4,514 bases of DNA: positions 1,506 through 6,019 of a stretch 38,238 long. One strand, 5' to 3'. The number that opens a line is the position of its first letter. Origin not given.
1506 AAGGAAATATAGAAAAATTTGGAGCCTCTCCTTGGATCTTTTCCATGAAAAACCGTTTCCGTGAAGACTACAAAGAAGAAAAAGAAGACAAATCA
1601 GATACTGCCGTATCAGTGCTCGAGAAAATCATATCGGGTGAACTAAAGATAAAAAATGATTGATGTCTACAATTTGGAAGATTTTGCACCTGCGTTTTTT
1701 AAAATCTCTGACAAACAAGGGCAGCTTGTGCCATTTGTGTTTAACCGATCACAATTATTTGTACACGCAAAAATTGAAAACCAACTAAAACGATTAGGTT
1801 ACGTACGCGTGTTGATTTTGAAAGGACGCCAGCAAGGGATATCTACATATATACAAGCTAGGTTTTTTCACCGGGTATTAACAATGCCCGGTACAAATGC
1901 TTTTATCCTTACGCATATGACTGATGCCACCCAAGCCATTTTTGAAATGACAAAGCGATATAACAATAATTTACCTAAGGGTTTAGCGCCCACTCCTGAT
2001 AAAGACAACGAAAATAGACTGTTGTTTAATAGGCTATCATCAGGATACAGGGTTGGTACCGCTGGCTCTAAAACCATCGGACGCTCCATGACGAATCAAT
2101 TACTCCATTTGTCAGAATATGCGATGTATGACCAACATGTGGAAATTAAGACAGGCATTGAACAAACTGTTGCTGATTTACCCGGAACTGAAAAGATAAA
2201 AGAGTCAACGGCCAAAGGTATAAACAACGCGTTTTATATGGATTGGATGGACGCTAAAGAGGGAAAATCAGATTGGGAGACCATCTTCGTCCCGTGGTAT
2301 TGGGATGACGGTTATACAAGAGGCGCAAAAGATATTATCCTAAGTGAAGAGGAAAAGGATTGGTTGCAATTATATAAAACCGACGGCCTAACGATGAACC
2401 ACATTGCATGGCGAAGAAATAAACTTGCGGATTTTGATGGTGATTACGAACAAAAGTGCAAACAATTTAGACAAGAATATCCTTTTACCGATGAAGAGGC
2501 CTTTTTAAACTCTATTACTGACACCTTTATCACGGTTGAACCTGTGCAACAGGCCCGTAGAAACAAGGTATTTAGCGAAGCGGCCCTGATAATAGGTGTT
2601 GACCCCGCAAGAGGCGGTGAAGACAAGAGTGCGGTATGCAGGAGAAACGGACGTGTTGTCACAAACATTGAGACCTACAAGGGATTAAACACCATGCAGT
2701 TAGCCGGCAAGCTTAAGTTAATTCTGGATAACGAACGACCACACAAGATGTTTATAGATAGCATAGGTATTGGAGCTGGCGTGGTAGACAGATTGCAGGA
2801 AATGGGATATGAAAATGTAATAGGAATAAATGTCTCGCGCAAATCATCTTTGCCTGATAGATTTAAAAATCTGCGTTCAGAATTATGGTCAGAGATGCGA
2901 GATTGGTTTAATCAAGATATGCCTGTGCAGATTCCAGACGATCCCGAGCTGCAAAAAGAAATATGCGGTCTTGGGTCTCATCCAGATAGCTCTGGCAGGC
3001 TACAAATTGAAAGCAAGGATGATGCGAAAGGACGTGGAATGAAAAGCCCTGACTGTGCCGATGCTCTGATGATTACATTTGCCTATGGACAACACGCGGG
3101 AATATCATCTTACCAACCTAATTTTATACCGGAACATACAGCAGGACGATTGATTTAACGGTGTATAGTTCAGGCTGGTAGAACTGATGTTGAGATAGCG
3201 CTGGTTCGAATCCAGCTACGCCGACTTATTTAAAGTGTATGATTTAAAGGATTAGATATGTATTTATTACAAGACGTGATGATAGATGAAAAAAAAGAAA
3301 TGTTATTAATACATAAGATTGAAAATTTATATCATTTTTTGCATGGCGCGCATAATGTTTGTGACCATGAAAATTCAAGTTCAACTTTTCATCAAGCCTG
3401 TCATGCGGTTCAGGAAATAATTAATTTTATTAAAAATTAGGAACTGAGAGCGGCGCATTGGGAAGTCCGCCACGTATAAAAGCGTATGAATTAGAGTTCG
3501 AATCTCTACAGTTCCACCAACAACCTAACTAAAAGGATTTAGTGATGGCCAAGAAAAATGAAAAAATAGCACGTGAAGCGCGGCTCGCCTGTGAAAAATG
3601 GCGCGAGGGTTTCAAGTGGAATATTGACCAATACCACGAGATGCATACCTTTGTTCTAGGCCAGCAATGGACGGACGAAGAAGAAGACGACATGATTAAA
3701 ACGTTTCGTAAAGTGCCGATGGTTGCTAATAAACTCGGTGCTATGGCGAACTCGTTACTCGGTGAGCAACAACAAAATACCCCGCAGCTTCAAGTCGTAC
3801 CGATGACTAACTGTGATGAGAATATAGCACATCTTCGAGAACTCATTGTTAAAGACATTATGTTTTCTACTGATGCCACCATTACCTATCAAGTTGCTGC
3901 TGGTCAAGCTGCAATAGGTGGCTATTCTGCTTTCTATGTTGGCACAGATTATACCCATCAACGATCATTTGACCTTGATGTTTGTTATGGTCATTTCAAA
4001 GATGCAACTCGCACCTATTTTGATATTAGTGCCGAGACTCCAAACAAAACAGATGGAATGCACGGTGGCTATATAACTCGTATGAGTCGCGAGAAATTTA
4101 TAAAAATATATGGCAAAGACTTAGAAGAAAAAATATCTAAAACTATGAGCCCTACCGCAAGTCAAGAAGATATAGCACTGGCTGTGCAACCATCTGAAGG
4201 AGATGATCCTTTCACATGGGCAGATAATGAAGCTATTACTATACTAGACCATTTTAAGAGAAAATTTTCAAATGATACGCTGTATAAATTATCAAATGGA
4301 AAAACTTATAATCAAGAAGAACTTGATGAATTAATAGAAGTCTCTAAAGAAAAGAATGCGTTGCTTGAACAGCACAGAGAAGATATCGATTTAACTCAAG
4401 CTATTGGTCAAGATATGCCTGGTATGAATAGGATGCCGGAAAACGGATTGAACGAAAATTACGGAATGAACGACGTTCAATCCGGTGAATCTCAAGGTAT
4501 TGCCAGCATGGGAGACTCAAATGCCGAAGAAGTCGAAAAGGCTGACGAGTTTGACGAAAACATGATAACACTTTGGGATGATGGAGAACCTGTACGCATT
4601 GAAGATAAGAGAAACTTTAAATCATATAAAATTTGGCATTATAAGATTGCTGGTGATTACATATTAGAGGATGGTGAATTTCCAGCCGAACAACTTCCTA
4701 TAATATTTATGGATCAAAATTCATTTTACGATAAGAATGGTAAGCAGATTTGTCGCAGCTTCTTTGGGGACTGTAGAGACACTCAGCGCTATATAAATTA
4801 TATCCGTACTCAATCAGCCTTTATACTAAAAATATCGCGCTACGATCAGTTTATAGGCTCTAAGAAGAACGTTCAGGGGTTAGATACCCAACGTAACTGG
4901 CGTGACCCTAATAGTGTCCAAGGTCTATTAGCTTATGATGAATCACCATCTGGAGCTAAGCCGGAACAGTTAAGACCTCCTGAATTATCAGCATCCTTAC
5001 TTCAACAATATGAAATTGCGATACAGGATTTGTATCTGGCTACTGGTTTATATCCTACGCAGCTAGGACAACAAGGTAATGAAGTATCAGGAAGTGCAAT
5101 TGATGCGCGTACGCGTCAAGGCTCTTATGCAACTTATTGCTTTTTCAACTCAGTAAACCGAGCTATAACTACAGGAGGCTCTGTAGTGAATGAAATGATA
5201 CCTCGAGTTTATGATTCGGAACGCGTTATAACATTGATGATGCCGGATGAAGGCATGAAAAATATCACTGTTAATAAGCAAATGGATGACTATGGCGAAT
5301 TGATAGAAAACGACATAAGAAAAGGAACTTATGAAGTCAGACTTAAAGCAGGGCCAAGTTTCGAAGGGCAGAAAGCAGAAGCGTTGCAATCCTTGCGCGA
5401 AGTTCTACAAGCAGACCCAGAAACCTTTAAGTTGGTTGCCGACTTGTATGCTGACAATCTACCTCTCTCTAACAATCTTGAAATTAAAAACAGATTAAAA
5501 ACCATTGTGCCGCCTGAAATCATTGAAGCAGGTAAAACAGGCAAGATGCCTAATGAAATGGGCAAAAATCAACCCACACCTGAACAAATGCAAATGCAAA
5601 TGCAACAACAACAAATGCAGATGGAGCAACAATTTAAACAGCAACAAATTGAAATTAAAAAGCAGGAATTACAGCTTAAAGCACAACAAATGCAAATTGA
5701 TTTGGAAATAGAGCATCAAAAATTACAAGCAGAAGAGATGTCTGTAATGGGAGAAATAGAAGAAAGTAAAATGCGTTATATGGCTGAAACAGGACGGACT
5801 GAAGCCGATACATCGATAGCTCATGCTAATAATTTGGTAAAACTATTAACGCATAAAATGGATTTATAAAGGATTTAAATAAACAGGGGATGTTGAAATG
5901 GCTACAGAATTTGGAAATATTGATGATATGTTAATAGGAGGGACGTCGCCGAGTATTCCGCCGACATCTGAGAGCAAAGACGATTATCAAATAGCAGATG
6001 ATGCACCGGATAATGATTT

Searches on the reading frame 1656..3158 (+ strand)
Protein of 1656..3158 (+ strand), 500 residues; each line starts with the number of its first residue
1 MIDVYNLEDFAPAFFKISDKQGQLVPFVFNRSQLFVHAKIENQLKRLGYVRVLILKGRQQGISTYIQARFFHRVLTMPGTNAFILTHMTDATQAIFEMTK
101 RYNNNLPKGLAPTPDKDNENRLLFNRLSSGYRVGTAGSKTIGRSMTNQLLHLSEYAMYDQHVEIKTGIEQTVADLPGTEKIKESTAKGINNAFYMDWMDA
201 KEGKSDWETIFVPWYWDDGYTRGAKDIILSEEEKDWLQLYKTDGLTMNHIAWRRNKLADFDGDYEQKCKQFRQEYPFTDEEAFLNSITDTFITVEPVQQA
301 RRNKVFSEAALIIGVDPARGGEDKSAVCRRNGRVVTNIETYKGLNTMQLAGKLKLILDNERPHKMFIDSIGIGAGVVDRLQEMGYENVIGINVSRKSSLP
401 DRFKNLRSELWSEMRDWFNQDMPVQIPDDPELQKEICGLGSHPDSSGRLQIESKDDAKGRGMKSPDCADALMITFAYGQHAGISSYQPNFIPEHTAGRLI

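Call 9: search_protein_families(library=phrogs, proteins=[window:1656-3158:+], max_evalue=0.001)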
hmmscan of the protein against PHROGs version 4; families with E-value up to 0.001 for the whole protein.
window:1656-3158:+ (500 aa): 3 families
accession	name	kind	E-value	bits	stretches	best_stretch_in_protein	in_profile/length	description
phrog_2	-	head and packaging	1.7e-31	110.8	1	21-477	259-591/807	terminase large subunit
phrog_26724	-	unknown function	6.2e-05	23.6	1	14-190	20-187/192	-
phrog_5989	-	head and packaging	0.00012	22.3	1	12-194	137-290/347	terminase large subunit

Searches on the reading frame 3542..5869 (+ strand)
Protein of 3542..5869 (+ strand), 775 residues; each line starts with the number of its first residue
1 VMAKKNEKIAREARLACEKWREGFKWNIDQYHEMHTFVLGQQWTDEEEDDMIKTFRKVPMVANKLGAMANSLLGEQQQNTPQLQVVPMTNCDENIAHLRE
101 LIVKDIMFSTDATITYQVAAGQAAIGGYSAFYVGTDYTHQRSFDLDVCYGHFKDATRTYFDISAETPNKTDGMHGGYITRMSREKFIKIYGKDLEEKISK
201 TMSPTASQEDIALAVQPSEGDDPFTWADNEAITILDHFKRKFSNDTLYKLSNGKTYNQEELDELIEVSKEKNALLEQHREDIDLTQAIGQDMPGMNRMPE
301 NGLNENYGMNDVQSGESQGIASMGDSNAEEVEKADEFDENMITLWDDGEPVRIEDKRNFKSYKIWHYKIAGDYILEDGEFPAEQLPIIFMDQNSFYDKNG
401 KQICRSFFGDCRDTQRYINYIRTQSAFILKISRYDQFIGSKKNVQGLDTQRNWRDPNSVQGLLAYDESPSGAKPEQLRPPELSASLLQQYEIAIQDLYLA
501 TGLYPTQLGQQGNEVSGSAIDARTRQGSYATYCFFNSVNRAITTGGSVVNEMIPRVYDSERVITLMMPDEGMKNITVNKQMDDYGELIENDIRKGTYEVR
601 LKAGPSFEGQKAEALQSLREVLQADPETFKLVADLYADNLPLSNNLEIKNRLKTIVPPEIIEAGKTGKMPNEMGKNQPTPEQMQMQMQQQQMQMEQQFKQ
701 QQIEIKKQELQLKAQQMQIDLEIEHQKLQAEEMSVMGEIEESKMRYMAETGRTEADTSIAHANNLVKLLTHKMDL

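Call 9: search_protein_families(library=phrogs, proteins=[window:3542-5869:+], max_evalue=0.001)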
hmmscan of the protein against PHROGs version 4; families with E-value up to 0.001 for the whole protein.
window:3542-5869:+ (775 aa): 1 family
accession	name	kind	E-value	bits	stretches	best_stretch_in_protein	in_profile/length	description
phrog_156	-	head and packaging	1.8e-88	298.7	2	341-734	250-633/681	portal protein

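Call 37: search_dna_similar(query=window:3542-5869:+, collection=phages, mode=protein, max_rows=15)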
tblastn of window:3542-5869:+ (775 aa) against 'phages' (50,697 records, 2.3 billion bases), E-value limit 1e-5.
Records with a match: 55; places in all: 55; records where one place covers at least 80% of the query: 0.
Best place of each record, by identity: <60% 55.
By first word of the organism name: Vibrio 30; Caudoviricetes 6; Xylella 3; Rhodoferax 2; Shewanella 2; Thalassomonas 2; Pseudomonas 2; Bacteriophage 1; Phage 1; EBPR 1; and 5 more.
By host as written in the record: Vibrio crassostreae 12; - 11; Vibrio lentus 7; Vibrio vulnificus 2; Rhodoferax sp. IMCC26218 2; Vibrio tasmaniensis 2; Shewanella inventionis KX27 2; Thalassomonas loyana LMG 22536 2; and 13 more.
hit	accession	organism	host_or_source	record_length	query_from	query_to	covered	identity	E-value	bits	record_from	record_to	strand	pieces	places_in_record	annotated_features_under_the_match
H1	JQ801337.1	Vibrio phage VvAW1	Vibrio vulnificus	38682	24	662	75%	27.7%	1e-34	230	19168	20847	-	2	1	hypothetical protein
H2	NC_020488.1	Vibrio phage VvAW1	Vibrio vulnificus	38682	24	662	75%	27.7%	1e-34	230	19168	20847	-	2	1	portal protein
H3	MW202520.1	Caudoviricetes sp.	Manatee Spring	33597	37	660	74%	25.3%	3e-20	162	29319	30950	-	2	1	phage P22 like portal protein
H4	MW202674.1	Caudoviricetes sp.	Manatee Spring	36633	37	660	71%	25.6%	1e-21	175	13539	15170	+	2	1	phage P22 like portal protein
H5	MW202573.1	Caudoviricetes sp.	Manatee Spring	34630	3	665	63%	28.7%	3e-35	214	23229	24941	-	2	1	phage P22 like portal protein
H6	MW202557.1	Caudoviricetes sp.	Manatee Spring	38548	36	671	72%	24.8%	6e-25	182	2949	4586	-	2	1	phage P22 like portal protein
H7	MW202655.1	Bacteriophage sp.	Manatee Spring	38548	36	671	72%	24.8%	6e-25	182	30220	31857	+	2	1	phage P22 like portal protein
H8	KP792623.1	Rhodoferax phage P26218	Rhodoferax sp. IMCC26218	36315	37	660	70%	23.1%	2e-20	160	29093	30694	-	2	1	portal protein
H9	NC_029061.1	Rhodoferax phage P26218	Rhodoferax sp. IMCC26218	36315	37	660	70%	23.1%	2e-20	160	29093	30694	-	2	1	portal protein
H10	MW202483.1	Caudoviricetes sp.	Manatee Spring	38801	60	662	64%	24.6%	1e-26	180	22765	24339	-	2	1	phage P22 like portal protein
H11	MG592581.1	Vibrio phage 1.211.A._10N.222.52.F11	Vibrio tasmaniensis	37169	351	680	43%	32.3%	7e-39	162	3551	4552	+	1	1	portal protein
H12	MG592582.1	Vibrio phage 1.211.B._10N.222.52.F11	Vibrio tasmaniensis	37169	351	680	43%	32.3%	7e-39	162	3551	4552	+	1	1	portal protein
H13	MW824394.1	Vibrio phage 41E34.2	Vibrio crassostreae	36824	351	680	43%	31.8%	2e-39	164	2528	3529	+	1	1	putative portal protein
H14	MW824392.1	Vibrio phage 34E29.1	Vibrio crassostreae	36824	351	680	43%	31.8%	2e-39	164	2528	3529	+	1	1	hypothetical protein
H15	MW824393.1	Vibrio phage 36E38.1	Vibrio crassostreae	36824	351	680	43%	31.8%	2e-39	164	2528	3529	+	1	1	portal protein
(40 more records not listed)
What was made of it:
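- Tried and rejected: The portal gene finds only distant P22-like portals at 23-32% identity (call 37).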
